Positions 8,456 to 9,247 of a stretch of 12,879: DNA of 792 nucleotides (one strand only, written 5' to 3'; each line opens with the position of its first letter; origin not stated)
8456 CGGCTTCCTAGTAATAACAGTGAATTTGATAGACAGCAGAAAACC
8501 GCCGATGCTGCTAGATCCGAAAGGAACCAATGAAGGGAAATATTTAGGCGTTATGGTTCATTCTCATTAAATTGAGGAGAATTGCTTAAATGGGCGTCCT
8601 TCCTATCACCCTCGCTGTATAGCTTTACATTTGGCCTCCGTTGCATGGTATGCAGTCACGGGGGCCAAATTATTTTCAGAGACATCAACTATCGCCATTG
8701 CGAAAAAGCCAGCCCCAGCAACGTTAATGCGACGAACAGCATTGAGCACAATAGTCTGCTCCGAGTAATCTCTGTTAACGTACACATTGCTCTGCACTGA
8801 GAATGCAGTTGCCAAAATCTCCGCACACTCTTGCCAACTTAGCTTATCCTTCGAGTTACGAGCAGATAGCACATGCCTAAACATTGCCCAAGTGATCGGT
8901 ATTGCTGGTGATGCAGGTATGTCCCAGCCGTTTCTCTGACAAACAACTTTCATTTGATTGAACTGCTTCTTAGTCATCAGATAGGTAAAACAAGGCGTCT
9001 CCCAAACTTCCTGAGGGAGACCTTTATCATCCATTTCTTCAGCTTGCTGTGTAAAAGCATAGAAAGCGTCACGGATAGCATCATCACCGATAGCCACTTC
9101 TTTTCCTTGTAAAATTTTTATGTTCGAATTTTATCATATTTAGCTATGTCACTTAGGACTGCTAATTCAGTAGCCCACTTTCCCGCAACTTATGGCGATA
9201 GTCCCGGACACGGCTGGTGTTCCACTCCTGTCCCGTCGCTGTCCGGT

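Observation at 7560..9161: AT-rich two-gene cargo island inserted between the primase and helicase/ori modules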

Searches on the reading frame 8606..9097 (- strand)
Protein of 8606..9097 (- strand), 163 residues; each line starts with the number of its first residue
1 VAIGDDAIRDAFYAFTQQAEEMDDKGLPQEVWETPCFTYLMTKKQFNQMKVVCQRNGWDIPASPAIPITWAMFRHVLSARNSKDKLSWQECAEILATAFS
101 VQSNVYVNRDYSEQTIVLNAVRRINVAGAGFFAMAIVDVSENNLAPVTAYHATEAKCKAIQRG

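Call 5: search_protein_families(library=pfam, proteins=[window:8606-9097:-], max_evalue=0.01)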
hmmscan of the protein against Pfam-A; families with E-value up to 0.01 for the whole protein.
window:8606-9097:- (163 aa): 0 families

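Call 14: search_protein_families(library=padloc, proteins=[window:8606-9097:-], max_evalue=0.1)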
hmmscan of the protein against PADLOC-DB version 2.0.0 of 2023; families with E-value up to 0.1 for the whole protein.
window:8606-9097:- (163 aa): 0 families

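Call 15: search_protein_families(library=ncbifam, proteins=[window:8606-9097:-], max_evalue=0.1)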
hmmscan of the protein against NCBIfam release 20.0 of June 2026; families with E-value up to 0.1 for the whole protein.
window:8606-9097:- (163 aa): 1 family
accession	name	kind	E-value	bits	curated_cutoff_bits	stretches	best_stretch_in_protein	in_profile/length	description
NF045759.1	NamurgluKinAmgK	equivalog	0.0037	16.4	550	1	70-120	149-199/324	N-acetylmuramate/N-acetylglucosamine kinase AmgK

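Call 16: search_protein_families(library=phrogs, proteins=[window:8606-9097:-], max_evalue=0.1)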
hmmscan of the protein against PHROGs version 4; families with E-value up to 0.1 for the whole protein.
window:8606-9097:- (163 aa): 0 families

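Call 18: find_homologous_proteins(query=window:8606-9097:-, max_evalue=0.001)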
Query window:8606-9097:- (163 aa): 20 proteins with E <= 0.001 among 47 candidates.
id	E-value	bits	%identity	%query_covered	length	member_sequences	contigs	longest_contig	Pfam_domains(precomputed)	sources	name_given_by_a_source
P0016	6.2e-102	356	96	100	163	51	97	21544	-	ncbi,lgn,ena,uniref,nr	ncbi:hypothetical protein NR288_24025 [Enterobacter sp. BT855]|uniref:hypothetical protein n=1 Tax=E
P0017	2.0e-91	322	85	99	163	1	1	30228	-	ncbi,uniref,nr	ncbi:hypothetical protein KW811_22125 [Enterobacter quasiroggenkampii]|uniref:hypothetical protein n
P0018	2.8e-91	321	84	99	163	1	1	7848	-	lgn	-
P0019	1.4e-87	309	82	100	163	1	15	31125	-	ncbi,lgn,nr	ncbi:hypothetical protein JNP31_003572 [Salmonella enterica]|nr:hypothetical protein [Salmonella ent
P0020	3.5e-86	305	86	95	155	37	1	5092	-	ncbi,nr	ncbi:hypothetical protein MZH48_07125, partial [Escherichia coli]|nr:hypothetical protein [Escherich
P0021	1.4e-84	300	80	99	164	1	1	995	-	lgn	-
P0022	2.8e-82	292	78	99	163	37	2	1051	-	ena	-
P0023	1.2e-79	284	74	99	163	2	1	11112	-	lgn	-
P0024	1.8e-77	277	75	99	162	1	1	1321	-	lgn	-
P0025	2.1e-58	215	59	98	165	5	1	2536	-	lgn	-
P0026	3.9e-54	201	94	60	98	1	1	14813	-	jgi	jgi:aminoglycoside/choline kinase family phosphotransferase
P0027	3.0e-45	172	100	51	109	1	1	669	-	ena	-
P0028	1.6e-39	153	46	99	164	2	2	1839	-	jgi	jgi:hypothetical protein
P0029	1.8e-39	153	48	99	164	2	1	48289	-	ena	-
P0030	1.1e-37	147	44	99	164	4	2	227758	-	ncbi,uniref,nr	ncbi:hypothetical protein CUU54_19855 [Pectobacterium polaris]|uniref:hypothetical protein n=1 Tax=P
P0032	3.3e-35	139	44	99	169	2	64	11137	-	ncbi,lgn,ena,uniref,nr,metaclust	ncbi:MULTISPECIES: hypothetical protein [Enterobacterales]|uniref:Uncharacterized protein n=1 Tax=Ed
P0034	2.7e-27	114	38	99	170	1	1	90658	-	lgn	-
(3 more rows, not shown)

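Call 36: predict_structure(alignment_id=A2)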
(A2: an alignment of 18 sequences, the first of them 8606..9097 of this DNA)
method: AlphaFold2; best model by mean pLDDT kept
length: 163 residues; sequences in the alignment: 18
mean_pLDDT: 89.0   pTM: 0.85
mean pLDDT of the five models: 89.0, 88.8, 80.9, 76.2, 73.5
residues with pLDDT >= 90: 91; 70-90: 67; 50-70: 4; < 50: 1
segments of 3 or more residues with pLDDT < 50: none
pLDDT, mean of each block of 10 residues (from residue 1): 74 95 85 91 95 94 93 91 88 93 91 89 84 92 85 87 77
secondary structure, 60 per line:
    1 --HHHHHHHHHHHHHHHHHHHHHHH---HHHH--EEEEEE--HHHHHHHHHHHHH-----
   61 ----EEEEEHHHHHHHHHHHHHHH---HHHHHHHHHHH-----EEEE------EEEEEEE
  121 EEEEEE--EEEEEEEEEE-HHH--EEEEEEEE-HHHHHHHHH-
elements in order: H3-25 H29-32 E35-40 H43-55 E65-69 H70-84 H88-98 E104-107 E114-126 E129-138 E145-152 H154-162

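Call 54: find_encoding_contigs(protein=P0016, flank=4000, max_places=10)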
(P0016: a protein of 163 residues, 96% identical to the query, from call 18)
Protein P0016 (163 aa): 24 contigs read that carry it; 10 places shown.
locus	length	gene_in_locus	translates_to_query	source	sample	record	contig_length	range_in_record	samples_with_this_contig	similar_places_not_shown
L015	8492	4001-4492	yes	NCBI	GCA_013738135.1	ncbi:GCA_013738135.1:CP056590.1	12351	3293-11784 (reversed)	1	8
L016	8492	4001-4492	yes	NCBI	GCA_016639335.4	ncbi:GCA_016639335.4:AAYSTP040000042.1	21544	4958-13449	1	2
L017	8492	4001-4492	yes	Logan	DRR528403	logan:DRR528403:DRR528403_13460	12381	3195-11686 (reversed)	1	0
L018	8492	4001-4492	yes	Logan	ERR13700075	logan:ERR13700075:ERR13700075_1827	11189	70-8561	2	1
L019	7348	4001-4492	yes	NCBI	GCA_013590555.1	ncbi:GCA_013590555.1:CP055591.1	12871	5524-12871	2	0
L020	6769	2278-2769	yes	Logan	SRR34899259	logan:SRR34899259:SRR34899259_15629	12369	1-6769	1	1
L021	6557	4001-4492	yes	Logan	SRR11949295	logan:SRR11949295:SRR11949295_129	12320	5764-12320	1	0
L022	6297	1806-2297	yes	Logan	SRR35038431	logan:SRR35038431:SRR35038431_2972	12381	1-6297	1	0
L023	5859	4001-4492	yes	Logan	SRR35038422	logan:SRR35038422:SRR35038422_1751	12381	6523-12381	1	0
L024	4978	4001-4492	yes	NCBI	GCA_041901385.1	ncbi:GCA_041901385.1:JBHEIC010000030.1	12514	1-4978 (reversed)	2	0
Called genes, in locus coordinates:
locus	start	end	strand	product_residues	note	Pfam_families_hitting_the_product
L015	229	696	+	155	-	PF01527:HTH_Tnp_1, PF13384:HTH_23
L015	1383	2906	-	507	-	PF05272:VapE-like_dom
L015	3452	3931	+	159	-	-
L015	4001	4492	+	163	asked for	-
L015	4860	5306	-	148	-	-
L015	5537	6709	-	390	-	-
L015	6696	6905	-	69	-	-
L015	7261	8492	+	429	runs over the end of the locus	-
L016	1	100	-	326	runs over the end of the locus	PF00665:rve, PF13683:rve_3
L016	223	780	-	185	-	PF00239:Resolvase, PF02796:HTH_7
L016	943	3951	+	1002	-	PF13700:DUF4158, PF01526:DDE_Tnp_Tn3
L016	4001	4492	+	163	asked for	-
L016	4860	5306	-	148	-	-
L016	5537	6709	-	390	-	-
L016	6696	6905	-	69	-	-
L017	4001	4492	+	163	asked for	-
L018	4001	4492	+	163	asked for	-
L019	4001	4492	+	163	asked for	-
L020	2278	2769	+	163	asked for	-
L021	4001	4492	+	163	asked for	-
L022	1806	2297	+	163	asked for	-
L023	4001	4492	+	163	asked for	-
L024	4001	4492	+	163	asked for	-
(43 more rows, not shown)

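Call 55: search_solved_structures(query=A2, max_evalue=10)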
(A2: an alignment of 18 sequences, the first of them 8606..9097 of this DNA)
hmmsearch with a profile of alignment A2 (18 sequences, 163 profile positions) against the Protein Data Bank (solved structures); distinct sequences matched with E-value up to 10: 2.
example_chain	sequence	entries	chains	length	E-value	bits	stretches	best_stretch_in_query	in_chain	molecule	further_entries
6yfj_AA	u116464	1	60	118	0.43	13.8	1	103-151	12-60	coat protein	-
8vbn_H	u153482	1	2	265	1.4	12.1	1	101-141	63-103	Bovine Fab ElsE8 heavy chain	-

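Call 69: search_protein_representatives(alignment_id=A2)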
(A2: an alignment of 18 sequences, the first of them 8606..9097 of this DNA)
Query: 18 sequences, 163 profile positions. Proteins with E-value up to 0.001 (for the whole library): 53; up to 1e-10: 48; up to 1e-30: 25. The best 53 are listed.
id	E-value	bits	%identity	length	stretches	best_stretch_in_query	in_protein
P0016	1.3e-81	288.8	-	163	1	1-162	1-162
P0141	2.7e-66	238.9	-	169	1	1-163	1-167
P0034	1.8e-61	223.2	-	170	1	1-163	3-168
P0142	4.3e-45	170.0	-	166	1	3-160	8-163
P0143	1.8e-43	164.7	-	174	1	3-162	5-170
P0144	6.4e-42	159.6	-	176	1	30-162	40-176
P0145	1.7e-41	158.3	-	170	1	4-161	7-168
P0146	1.2e-40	155.5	-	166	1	3-162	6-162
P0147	2.7e-40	154.4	-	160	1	3-160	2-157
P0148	2.8e-40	154.3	-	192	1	5-161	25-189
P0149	2.6e-39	151.2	-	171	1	3-160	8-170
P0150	1.3e-38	148.9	-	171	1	3-162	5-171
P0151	3.4e-38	147.5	-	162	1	8-161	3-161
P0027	2.1e-37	145.0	-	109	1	79-162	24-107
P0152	2.6e-37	144.6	-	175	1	3-161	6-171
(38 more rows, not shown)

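Call 70: find_encoding_contigs(protein=P0030, flank=4000, max_places=2)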
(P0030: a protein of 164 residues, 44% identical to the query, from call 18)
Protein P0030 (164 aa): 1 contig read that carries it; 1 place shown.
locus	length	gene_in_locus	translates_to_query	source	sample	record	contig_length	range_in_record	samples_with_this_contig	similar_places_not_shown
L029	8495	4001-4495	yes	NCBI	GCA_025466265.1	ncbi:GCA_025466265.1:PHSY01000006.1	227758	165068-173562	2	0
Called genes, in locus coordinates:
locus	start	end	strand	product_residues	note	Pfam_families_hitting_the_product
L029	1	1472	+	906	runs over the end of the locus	PF27158:DjlB_C_2nd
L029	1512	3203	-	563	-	PF00012:HSP70, PF06723:MreB_Mbl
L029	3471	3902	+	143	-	PF07205:DUF1413 (faint)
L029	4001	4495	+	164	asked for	-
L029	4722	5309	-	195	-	PF01381:HTH_3 (weak), PF12844:HTH_19 (faint), PF13560:HTH_31 (weak)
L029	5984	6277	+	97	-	PF11115:DUF2623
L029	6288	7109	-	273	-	PF13103:TonB_2 (weak), PF03544:TonB_C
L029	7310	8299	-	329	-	PF16220:DUF4880, PF04773:FecR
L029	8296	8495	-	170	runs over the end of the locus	PF04542:Sigma70_r2, PF13384:HTH_23 (faint), PF08281:Sigma70_r4_2, PF04545:Sigma70_r4 (weak)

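Call 71: find_encoding_contigs(protein=P0034, flank=4000, max_places=2)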
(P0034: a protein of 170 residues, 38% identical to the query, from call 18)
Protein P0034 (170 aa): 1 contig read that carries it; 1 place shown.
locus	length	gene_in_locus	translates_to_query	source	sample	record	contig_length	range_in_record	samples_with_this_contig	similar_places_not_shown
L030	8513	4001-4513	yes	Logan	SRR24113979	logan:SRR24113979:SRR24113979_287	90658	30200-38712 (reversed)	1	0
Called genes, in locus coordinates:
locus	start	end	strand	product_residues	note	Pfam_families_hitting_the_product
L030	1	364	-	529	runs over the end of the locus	-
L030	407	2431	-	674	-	PF02368:Big_2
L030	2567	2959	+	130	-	-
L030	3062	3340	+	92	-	-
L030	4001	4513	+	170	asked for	-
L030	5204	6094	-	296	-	PF01051:Rep3_N (weak)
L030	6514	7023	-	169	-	-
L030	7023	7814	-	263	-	-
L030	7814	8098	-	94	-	PF05488:PAAR_motif (faint)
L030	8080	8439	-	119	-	PF21825:Sequestin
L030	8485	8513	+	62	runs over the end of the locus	PF07927:HicA_toxin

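Call 72: find_encoding_contigs(protein=P0032, flank=4000, max_places=4)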
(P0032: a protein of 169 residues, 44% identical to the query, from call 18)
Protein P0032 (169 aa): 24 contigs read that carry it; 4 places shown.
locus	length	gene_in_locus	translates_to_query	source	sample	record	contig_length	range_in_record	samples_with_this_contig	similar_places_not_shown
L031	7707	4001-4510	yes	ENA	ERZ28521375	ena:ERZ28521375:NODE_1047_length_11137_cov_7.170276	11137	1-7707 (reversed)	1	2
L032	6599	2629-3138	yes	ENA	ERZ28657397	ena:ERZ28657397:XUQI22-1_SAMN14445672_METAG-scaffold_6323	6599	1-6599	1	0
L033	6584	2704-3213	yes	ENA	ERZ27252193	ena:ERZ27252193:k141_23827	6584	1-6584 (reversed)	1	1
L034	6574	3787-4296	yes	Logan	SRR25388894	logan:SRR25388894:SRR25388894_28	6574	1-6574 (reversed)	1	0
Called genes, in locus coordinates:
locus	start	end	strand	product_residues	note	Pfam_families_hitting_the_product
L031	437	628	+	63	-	PF01815:Rop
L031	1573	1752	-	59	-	-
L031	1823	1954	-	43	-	-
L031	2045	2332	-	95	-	PF05016:ParE_toxin, PF15781:ParE-like_toxin (weak)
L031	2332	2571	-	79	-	PF04221:RelB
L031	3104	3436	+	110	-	PF14282:FlxA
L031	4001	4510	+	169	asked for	-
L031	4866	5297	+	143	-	-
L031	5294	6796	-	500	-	-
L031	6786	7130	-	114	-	PF21983:NikA-like, PF05713:MobC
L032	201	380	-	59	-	-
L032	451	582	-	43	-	-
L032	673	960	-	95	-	PF05016:ParE_toxin, PF15781:ParE-like_toxin (weak)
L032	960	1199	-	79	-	PF04221:RelB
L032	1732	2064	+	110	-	PF14282:FlxA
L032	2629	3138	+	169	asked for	-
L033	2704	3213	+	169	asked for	-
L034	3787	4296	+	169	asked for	-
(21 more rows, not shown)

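Call 75: find_related_loci(query=A2, collection=viral_contigs, flank=5000)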
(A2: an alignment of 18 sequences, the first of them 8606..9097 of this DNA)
Query A2 (163 aa) in viral_contigs; peptide patterns used: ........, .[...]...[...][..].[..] (x = any residue, [..] = any of these).
18 stretches matched a pattern, but none encodes a relative of the query by tblastn (E <= 1e-3).

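Call 81: fold_search(model_id=the predicted structure, library=pdb)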
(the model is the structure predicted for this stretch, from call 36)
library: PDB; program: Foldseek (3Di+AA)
matches with E <= 10: 768; with E <= 0.001: 0
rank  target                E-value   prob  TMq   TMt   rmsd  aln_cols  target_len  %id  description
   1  5tph_A                3.0e-02  0.23  0.21  0.27  14.3       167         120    8  Crystal structure of a de novo designed protein homodimer with curved beta-sheet (released 2017-01-25)
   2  5tph_B                3.2e-02  0.21  0.21  0.26  13.8       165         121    9  Crystal structure of a de novo designed protein homodimer with curved beta-sheet (released 2017-01-25)
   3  5u35_B                5.7e-02  0.20  0.21  0.26  13.1       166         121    8  Crystal structure of a de novo designed protein with curved beta-sheet (released 2017-01-25)
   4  3en8                  9.4e-02  0.20  0.23  0.27  11.7       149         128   11  Crystal structure of NTF-2 like protein of unknown function (YP_553245.1) from BURKHOLDERIA XENOVORANS LB400 at 1.85 A r (released 2008-10-07)
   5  3ebt                  9.4e-02  0.15  0.23  0.27  12.8       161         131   11  Crystal structure of a ntf2-like protein of unknown function (bpss0132) from burkholderia pseudomallei k96243 at 1.30 A  (released 2008-09-30)
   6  5l33                  1.0e-01  0.25  0.20  0.27   6.8        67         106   12  Crystal structure of a de novo designed protein with curved beta-sheet (released 2017-01-25)
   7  5trv                  1.0e-01  0.15  0.21  0.26  13.2       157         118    7  Crystal structure of a de novo designed protein with curved beta-sheet (released 2017-01-25)
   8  9qzd_A                1.1e-01  0.16  0.23  0.28  11.2       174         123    8  de novo NTF2-like protein (released 2025-10-22)
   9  3ecf_A                1.1e-01  0.14  0.20  0.24  13.4       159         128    7  Crystal structure of an ntf2-like protein (ava_4193) from anabaena variabilis atcc 29413 at 1.90 A resolution (released 2008-09-30)
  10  5u35_A                1.1e-01  0.13  0.21  0.25  14.5       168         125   10  Crystal structure of a de novo designed protein with curved beta-sheet (released 2017-01-25)
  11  5tpj                  1.4e-01  0.12  0.22  0.26  12.4       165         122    9  Crystal structure of a de novo designed protein with curved beta-sheet (released 2017-01-25)
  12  3fgy_B                1.5e-01  0.14  0.23  0.26  12.2       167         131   11  CRYSTAL STRUCTURE OF A NTF2-LIKE PROTEIN (BXE_B1094) FROM BURKHOLDERIA XENOVORANS LB400 AT 1.59 A RESOLUTION (released 2008-12-23)
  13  4q53_A                1.6e-01  0.33  0.23  0.31   8.0        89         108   12  Crystal structure of a DUF4783 family protein (BACUNI_04292) from Bacteroides uniformis ATCC 8492 at 1.27 A resolution (released 2014-07-16)
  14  6d34_A                1.8e-01  0.15  0.27  0.30  12.3       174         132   10  Apo Crystal Structure of TerC, a Terfestatin Biosynthesis Enzyme (released 2018-06-13)
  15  5wqf_C                1.8e-01  0.11  0.23  0.25  13.8       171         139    9  Structure of fungal meroterpenoid isomerase Trt14 (released 2017-07-26)
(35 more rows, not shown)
